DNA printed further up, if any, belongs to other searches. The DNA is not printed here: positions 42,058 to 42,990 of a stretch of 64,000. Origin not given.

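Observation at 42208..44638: LexA-like repressor divergent from a SMODS/CD-NTase + 2TM SLATT-like + small HTH operon (minimal CBASS-like module)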

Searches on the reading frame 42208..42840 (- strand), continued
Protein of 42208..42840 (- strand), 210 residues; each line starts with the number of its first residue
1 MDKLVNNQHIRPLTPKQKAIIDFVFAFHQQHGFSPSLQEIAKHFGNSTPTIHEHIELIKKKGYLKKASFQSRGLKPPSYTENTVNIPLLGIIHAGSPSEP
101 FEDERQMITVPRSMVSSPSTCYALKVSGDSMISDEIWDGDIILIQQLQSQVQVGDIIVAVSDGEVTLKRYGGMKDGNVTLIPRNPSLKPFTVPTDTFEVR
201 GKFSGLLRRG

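Call 24: search_protein_families(library=padloc, proteins=[L022:7371-7844:-, L022:6824-7363:-, L022:5401-6834:-, L022:3417-5030:-, L022:8624-9070:+, L025:7104-7895:-, L025:5986-7107:-, L025:5196-6041:-, L025:4410-5189:-, L023:5548-7377:-], max_evalue=0.001)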
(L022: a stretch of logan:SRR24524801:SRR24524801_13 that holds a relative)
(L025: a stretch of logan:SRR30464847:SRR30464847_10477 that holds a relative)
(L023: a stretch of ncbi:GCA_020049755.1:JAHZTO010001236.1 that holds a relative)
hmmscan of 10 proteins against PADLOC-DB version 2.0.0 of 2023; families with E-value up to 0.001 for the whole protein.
L022:7371-7844:- (157 aa): 0 families

L022:6824-7363:- (179 aa): 2 families
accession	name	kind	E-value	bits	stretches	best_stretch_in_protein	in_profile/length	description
PDLC01057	C3a59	-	7.6e-22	76.1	1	18-179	21-167/167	trans-membrane (TM)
PDLC00664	Effector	-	1.9e-06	26.1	1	29-179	32-173/174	1TM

L022:5401-6834:- (477 aa): 25 families
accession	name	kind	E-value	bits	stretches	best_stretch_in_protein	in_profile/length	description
PDLC00785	Cyclase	-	7.2e-73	244.3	1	2-476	3-442/443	oligonucleotide-cyclase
PDLC00823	Cyclase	-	7.2e-22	76.3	1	1-303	1-253/285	oligonucleotide-cyclase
PDLC00796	Cyclase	-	9.4e-21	72.6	2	385-476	343-430/432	oligonucleotide-cyclase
PDLC00770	Cyclase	-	4e-18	63.5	1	378-471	411-504/509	oligonucleotide-cyclase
PDLC00818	Cyclase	-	3.3e-16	57.7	1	41-306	42-271/322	oligonucleotide-cyclase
PDLC00809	Cyclase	-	2e-15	55.2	1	41-303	43-264/295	oligonucleotide-cyclase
PDLC00778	Cyclase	-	1.5e-14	51.7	1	384-476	367-454/455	oligonucleotide-cyclase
PDLC00793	Cyclase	-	6.5e-13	46.6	1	380-474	367-459/462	oligonucleotide-cyclase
PDLC00803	Cyclase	-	4.1e-12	44.3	1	41-285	45-228/253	oligonucleotide-cyclase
PDLC00810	Cyclase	-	9.4e-11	39.7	1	47-221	53-186/335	oligonucleotide-cyclase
PDLC00808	Cyclase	-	9.7e-11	39.5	1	85-258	84-233/325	oligonucleotide-cyclase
PDLC00776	Cyclase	-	2.6e-09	34.9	1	1-262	1-216/287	oligonucleotide-cyclase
PDLC00799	Cyclase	-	2.3e-07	27.8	1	382-476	354-443/449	oligonucleotide-cyclase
PDLC00802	Cyclase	-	3.1e-07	27.9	1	44-267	57-267/332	oligonucleotide-cyclase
PDLC00792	Cyclase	-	4.7e-07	27.5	1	44-221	49-185/236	oligonucleotide-cyclase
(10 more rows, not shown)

L022:3417-5030:- (537 aa): 0 families

L022:8624-9070:+ (148 aa): 1 family
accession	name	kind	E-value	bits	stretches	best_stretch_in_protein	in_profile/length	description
PDLC03389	MTase_II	-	0.00065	16.5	1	12-93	172-254/445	Type II methyltransferase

L025:7104-7895:- (263 aa): 0 families

L025:5986-7107:- (373 aa): 37 families (the best 25 are shown)
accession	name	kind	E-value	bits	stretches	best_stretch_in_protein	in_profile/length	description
PDLC00823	Cyclase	-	9.2e-46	154.7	1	35-319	25-278/285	oligonucleotide-cyclase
PDLC00809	Cyclase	-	2.4e-34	117.3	1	36-318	25-288/295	oligonucleotide-cyclase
PDLC00820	Cyclase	-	6.5e-31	105.8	1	51-351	33-303/324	oligonucleotide-cyclase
PDLC00810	Cyclase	-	1.6e-25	88.3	1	35-318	24-292/335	oligonucleotide-cyclase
PDLC00773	Cyclase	-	3.7e-25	87.2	1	35-338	23-308/334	oligonucleotide-cyclase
PDLC00802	Cyclase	-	4.5e-25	86.5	1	41-318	32-324/332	oligonucleotide-cyclase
PDLC00822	Cyclase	-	2.8e-20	71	2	40-154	24-130/375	oligonucleotide-cyclase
PDLC00785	Cyclase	-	4e-20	70.5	2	163-299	167-297/443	oligonucleotide-cyclase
PDLC00796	Cyclase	-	7.5e-20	69.6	1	36-328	19-287/432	oligonucleotide-cyclase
PDLC00803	Cyclase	-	2e-19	68.3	1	56-294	38-245/253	oligonucleotide-cyclase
PDLC00786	Cyclase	-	4.4e-19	67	1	49-241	33-214/293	oligonucleotide-cyclase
PDLC00818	Cyclase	-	3.5e-18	64.2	1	64-320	43-290/322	oligonucleotide-cyclase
PDLC00776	Cyclase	-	1.6e-17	61.9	1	64-317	45-278/287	oligonucleotide-cyclase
PDLC00814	Cyclase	-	5.9e-17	60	1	57-234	43-208/295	oligonucleotide-cyclase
PDLC00798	Cyclase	-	8.5e-16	56.3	1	55-362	36-332/344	oligonucleotide-cyclase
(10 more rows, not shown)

L025:5196-6041:- (281 aa): 9 families
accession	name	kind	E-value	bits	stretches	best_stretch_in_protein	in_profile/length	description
PDLC00872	E2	-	2e-14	51.6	2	29-168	4-137/216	E2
PDLC00833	E1-E2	-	2.7e-13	47.9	2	27-154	5-127/222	E1-E2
PDLC00865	E2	-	4.2e-13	47.2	1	28-173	7-145/219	E2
PDLC00871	E2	-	1.3e-10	39.4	1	34-169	12-141/241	E2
PDLC00861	E2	-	4.4e-05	21.1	0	80-240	57-193/232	E2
PDLC00870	E2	-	9.6e-05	20.5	0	33-171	12-144/223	E2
PDLC00858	E2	-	0.00024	19.3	0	38-166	24-135/148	E2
PDLC04917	PDC-S12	-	0.00073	17.5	0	214-240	189-215/218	-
PDLC00862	E2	-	0.00088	17.3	0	19-165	16-147/150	E2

L025:4410-5189:- (259 aa): 0 families

L023:5548-7377:- (609 aa): 119 families (the best 25 are shown)
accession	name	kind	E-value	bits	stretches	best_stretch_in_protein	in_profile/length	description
PDLC02981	AriAB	-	2.7e-54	183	2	153-572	241-655/694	-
PDLC00289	PtuA1|PtuA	-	2.3e-27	94.1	1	1-326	1-322/404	AAA ATPase domain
PDLC00305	PtuA1|PtuA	-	5.5e-20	70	1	1-313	1-305/392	AAA ATPase domain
PDLC00271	PtuA1|PtuA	-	5.6e-20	70.3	2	148-316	178-343/421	AAA ATPase domain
PDLC02980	AriA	-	3.8e-19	67.8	1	25-295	1-303/304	-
PDLC02335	AbiLi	-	2.4e-18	64.3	1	3-326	50-266/326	AbiLi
PDLC02982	AriAB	-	3e-18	63.8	1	4-521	25-489/570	-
PDLC02979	AriA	-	1.2e-17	62.8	2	111-295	205-373/373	-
PDLC02915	ATPase-Toprim_I-B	-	2e-17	61.2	2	238-544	243-517/623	-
PDLC04164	AriA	-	6.6e-16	56.6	1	220-298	162-239/253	-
PDLC04176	HEC-01A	-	7.2e-16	56.5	2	1-43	1-43/371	-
PDLC02358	Old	-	1.3e-15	55.2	1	248-325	282-359/578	Old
PDLC02914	ATPase-Toprim_I-B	-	2.3e-15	54.8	1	1-315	1-267/443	-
PDLC03878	NsnB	-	7.9e-15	53.4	1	3-296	2-282/345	-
PDLC00075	GajA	-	1.6e-14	51.3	2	229-369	248-378/536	AAA ATPase domain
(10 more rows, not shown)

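Call 25: find_encoding_contigs(protein=P0014, flank=8000, max_places=2)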
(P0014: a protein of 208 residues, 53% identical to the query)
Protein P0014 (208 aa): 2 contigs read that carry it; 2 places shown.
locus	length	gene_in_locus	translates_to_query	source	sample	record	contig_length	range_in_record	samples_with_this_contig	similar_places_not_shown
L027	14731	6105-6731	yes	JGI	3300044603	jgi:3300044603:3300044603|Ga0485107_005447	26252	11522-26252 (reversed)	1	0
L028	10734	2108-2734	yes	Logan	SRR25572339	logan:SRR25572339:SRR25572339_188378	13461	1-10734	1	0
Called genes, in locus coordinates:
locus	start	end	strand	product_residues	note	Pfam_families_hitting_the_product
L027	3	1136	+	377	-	?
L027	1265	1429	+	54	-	-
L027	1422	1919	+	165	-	PF13091:PLDc_2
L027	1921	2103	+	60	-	-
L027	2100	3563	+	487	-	PF00239:Resolvase, PF07508:Recombinase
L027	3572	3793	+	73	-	-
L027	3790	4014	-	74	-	PF13560:HTH_31, PF12844:HTH_19 (weak), PF01381:HTH_3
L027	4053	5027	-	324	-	PF00656:Peptidase_C14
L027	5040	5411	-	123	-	PF08937:ThsB_TIR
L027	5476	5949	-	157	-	PF00932:LTD (weak)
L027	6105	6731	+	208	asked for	PF01726:LexA_DNA_bind, PF00717:Peptidase_S24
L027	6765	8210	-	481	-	PF12161:HsdM_N, PF02384:N6_Mtase, PF01170:UPF0020 (weak), PF07669:Eco57I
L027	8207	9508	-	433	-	PF01420:Methylase_S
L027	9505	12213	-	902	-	PF00270:DEAD, PF04851:ResIII, PF18766:SWI2_SNF2, PF08463:EcoEI_R_C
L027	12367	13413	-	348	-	-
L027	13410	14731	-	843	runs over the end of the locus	-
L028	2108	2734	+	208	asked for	PF01726:LexA_DNA_bind, PF00717:Peptidase_S24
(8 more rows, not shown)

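Call 26: find_encoding_contigs(protein=P0010, flank=8000, max_places=2)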
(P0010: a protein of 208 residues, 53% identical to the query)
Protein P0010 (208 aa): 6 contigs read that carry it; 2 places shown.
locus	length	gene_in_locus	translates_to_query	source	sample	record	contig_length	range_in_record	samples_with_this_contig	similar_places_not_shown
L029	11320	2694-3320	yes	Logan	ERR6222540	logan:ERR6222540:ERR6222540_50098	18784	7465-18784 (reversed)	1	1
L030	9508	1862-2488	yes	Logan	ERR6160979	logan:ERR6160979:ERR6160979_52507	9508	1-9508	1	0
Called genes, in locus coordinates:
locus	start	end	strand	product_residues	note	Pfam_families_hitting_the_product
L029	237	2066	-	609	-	PF02463:SMC_N (weak), PF13175:AAA_15, PF13304:AAA_21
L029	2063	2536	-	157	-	PF00932:LTD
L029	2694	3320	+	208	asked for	PF01726:LexA_DNA_bind, PF00717:Peptidase_S24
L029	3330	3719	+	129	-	-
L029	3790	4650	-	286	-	PF01878:EVE (weak), PF06250:YhcG_C, PF01939:NucS_C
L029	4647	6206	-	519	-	PF01420:Methylase_S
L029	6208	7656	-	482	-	PF12161:HsdM_N, PF02384:N6_Mtase, PF01170:UPF0020 (weak), PF07669:Eco57I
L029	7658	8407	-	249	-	PF26505:DUF8168_N, PF26504:DUF8168_C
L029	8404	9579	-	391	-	PF01420:Methylase_S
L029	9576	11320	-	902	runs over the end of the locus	PF00270:DEAD, PF04851:ResIII, PF18766:SWI2_SNF2, PF08463:EcoEI_R_C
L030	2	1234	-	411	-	?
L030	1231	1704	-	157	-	PF00932:LTD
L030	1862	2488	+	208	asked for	PF01726:LexA_DNA_bind, PF00717:Peptidase_S24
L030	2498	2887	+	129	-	-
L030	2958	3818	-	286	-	PF01878:EVE (weak), PF06250:YhcG_C, PF01939:NucS_C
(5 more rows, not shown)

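Call 36: find_related_loci(query=A1, collection=metagenome_contigs, flank=8000)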
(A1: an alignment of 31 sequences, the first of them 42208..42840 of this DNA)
Query A1 (210 aa) in metagenome_contigs; peptide patterns used: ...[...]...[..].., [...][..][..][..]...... (x = any residue, [..] = any of these).
600 stretches matched a pattern (row limit reached: there are more); 553 encode a relative of the query (tblastn E <= 1e-3); the best 80 are kept; 80 distinct loci.
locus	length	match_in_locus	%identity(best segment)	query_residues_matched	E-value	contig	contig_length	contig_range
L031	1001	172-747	46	13-208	6e-55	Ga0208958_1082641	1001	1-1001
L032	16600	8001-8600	43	1-208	5e-45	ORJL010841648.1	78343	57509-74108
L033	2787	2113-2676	45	13-208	2e-42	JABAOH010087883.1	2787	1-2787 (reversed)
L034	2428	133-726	40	9-209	2e-41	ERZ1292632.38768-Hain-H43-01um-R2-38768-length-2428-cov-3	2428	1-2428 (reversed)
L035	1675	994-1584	40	13-209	1e-41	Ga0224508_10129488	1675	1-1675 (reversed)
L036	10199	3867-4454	41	13-208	3e-40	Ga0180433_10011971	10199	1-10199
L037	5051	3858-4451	41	9-208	3e-40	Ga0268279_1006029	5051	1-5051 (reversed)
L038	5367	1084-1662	43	13-208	6e-40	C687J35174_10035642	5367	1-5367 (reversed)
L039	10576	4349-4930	42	13-208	4e-40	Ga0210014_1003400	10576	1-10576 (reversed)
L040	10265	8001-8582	42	13-208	4e-40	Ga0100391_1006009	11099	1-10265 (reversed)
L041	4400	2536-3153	38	7-209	4e-40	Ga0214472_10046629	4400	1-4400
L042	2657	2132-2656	44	13-187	2e-39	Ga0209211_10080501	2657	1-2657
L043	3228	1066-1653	40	10-208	4e-39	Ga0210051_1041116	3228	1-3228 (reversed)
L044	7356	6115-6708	37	12-209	4e-39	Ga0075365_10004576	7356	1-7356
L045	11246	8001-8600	36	10-209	4e-39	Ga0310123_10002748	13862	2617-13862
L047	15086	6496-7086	40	9-208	3e-38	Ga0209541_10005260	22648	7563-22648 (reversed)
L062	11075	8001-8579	38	13-208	2e-36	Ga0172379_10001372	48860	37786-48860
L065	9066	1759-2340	40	14-209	3e-36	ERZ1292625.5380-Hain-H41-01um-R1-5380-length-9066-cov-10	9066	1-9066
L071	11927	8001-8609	37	5-208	7e-36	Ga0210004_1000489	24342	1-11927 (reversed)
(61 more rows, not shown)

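Call 37: find_related_loci(query=A1, collection=viral_contigs, flank=8000)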
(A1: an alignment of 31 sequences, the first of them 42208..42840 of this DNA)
Query A1 (210 aa) in viral_contigs; peptide patterns used: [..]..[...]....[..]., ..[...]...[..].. (x = any residue, [..] = any of these).
600 stretches matched a pattern (row limit reached: there are more); 142 encode a relative of the query (tblastn E <= 1e-3); the best 80 are kept; 80 distinct loci.
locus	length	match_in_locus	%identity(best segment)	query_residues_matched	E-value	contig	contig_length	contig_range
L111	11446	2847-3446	35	9-208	9e-35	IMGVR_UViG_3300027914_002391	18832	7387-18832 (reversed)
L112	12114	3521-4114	33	13-208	2e-32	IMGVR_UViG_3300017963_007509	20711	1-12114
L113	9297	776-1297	38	13-188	1e-30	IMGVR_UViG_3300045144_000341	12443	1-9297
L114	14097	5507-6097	34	13-208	6e-30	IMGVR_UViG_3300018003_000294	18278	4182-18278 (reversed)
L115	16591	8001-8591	34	13-208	6e-30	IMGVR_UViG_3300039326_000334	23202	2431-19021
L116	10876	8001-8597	33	13-210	7e-30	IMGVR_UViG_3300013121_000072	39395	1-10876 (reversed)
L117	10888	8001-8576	31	13-203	3e-27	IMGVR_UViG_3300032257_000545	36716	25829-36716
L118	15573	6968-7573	34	13-209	2e-27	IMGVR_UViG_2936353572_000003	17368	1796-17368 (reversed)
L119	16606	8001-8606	33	13-209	2e-26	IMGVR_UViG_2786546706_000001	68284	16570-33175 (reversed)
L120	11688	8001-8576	30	13-203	4e-25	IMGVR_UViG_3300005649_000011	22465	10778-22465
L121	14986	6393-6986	31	13-208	2e-22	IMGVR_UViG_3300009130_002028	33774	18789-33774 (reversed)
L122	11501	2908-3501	35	13-208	2e-34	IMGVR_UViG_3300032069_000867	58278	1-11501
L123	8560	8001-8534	27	3-146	3e-16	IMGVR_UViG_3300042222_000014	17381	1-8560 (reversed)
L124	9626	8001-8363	37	80-202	9e-16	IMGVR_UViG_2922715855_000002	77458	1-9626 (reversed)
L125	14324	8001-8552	30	30-209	7e-14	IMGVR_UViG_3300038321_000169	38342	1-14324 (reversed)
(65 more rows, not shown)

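Call 41: find_encoding_contigs(protein=P0009, flank=8000, max_places=2)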
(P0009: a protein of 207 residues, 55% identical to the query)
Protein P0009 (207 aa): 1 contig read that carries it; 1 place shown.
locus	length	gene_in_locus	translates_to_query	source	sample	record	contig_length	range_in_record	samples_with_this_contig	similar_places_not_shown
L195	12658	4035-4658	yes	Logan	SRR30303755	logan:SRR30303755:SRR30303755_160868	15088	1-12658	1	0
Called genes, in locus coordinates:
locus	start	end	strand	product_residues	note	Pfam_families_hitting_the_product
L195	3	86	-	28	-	?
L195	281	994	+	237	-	PF01522:Polysacc_deac_1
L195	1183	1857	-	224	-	-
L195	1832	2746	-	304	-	PF18144:SMODS (weak)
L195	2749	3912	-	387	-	PF18145:SAVED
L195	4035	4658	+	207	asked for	PF01726:LexA_DNA_bind, PF00717:Peptidase_S24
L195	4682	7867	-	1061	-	PF13086:AAA_11, PF13245:AAA_19 (weak), PF13604:AAA_30 (weak), PF01443:Viral_helicase1 (faint), PF13086:AAA_11, PF13087:AAA_12, PF13091:PLDc_2, PF01396:Zn_ribbon_Top1 (weak)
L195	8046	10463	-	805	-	PF03235:GmrSD_N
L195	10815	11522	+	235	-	-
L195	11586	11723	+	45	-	-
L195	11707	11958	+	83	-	PF18903:DUF5659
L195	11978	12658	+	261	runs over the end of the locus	-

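Call 42: find_encoding_contigs(protein=P0018, flank=8000, max_places=2)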
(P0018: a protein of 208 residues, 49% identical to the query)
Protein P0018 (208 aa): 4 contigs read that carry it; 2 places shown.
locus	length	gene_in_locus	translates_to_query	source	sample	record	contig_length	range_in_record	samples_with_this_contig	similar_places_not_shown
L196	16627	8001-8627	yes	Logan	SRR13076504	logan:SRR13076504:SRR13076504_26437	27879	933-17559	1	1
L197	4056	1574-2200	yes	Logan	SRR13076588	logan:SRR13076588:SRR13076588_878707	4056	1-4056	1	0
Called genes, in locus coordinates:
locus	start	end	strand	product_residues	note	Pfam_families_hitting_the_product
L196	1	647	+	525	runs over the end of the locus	?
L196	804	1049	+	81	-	-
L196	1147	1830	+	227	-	PF00293:NUDIX, PF19368:WHD_AraR, PF21906:WHD_NrtR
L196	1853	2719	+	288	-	PF01145:Band_7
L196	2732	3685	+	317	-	-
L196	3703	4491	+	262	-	PF13793:Pribosyltran_N (faint)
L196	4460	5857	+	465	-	PF18127:NAMPT_N, PF04095:NAPRTase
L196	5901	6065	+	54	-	-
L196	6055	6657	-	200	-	PF23471:Cap15_TM (weak), PF18153:Cap15_CD_rec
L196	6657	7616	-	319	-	PF01909:NTP_transf_2 (weak), PF26305:CD_NTase_C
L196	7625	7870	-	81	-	PF09954:DUF2188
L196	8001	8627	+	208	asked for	PF01726:LexA_DNA_bind, PF00717:Peptidase_S24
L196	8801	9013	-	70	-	PF13560:HTH_31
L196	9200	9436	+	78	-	-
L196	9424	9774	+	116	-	-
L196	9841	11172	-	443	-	PF13481:AAA_25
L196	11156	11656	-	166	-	PF09250:Prim-Pol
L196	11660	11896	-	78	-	-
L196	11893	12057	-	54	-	-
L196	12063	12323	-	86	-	PF01381:HTH_3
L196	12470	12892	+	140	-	PF12844:HTH_19, PF13560:HTH_31, PF01381:HTH_3, PF13413:HTH_25 (faint)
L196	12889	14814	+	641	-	PF00239:Resolvase, PF07508:Recombinase, PF13408:Zn_ribbon_recom, PF17762:HTH_ParB (faint)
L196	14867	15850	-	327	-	-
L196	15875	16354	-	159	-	-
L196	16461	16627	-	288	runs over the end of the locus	PF08843:AbiEii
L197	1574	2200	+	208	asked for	PF01726:LexA_DNA_bind, PF00717:Peptidase_S24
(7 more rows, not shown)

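Call 54: search_protein_families(library=phrogs, proteins=[window:42208-42840:-, L022:7371-7844:-, L196:7625-7870:-, L025:7104-7895:-], max_evalue=0.01)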
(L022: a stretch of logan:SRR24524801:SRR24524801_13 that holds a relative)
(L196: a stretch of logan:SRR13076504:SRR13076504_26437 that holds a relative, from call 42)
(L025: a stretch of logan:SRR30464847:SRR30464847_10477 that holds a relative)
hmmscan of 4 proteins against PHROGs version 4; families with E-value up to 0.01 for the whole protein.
window:42208-42840:- (210 aa): 10 families
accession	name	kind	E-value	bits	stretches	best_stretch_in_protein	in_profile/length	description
phrog_4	-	transcription regulation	3.2e-21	76.8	1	60-202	204-331/400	transcriptional repressor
phrog_811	-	DNA, RNA and nucleotide metabolism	2.6e-15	57.2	1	82-201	8-126/140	UmuD-like protein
phrog_3502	-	unknown function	1.9e-12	48.4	1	9-75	45-112/131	-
phrog_24920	-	unknown function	7.5e-10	39.8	1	12-93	3-91/125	-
phrog_362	-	transcription regulation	1.9e-08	35.5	1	13-79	4-71/106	transcriptional repressor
phrog_8558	-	unknown function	6.5e-08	33.8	1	116-191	15-93/114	-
phrog_6201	-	transcription regulation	8.3e-08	33.1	1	117-202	24-110/121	CI-like repressor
phrog_10470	-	DNA, RNA and nucleotide metabolism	0.00039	21.2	1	131-192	1-59/79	UmuD-like protein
phrog_4221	-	DNA, RNA and nucleotide metabolism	0.0018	18.6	1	18-65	29-76/325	replication initiation protein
phrog_1456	-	DNA, RNA and nucleotide metabolism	0.005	16.9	1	5-68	16-79/365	DNA binding protein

L022:7371-7844:- (157 aa): 0 families

L196:7625-7870:- (81 aa): 1 family
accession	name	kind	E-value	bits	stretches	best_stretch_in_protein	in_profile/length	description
phrog_3220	-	unknown function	3.6e-15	57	1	11-81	5-74/74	-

L025:7104-7895:- (263 aa): 0 families

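Call 58: search_protein_families(library=padloc, alignment_id=A2, max_evalue=1e-8)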
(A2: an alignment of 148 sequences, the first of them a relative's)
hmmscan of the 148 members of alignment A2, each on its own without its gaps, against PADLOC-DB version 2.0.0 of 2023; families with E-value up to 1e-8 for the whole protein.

A. member 1, L032:7705-7932:- (75 aa): 2 families
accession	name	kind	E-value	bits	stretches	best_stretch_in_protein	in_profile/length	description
PDLC04942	PDC-S16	-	3.3e-35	118.7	1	1-71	1-74/75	-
PDLC04941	PDC-S16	-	4.9e-34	115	1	1-71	1-74/75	-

B. families by the number of members that match (of 148 scanned): 88 families (the first 25 are shown)
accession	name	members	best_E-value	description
PDLC03715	oMTase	2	2.1e-43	orphan methyltransferase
PDLC03272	MTase_II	2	1e-29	Type II methyltransferase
PDLC03324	MTase_II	2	1.3e-21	Type II methyltransferase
PDLC03378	MTase_II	2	3.2e-20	Type II methyltransferase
PDLC00026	DruM2|DruM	2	2.3e-19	DNA cytosine methylase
PDLC03329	MTase_II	2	9.9e-19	Type II methyltransferase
PDLC03734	oMTase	2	8.5e-18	orphan methyltransferase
PDLC04134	mad2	2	1.7e-17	mads_2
PDLC00631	ZorD1|ZorD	2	5.1e-17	"SWI2/SNF2 helicase, Mrr-like nuclease"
PDLC04819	PDC-S02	2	1.9e-14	-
PDLC03234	MTase_II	2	2.3e-14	Type II methyltransferase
PDLC03326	MTase_II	2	7.6e-14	Type II methyltransferase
PDLC03243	MTase_II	2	1.1e-13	Type II methyltransferase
PDLC03217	MTase_II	2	6.3e-13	Type II methyltransferase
PDLC00033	DruM2|DruM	2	6.5e-13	DNA cytosine methylase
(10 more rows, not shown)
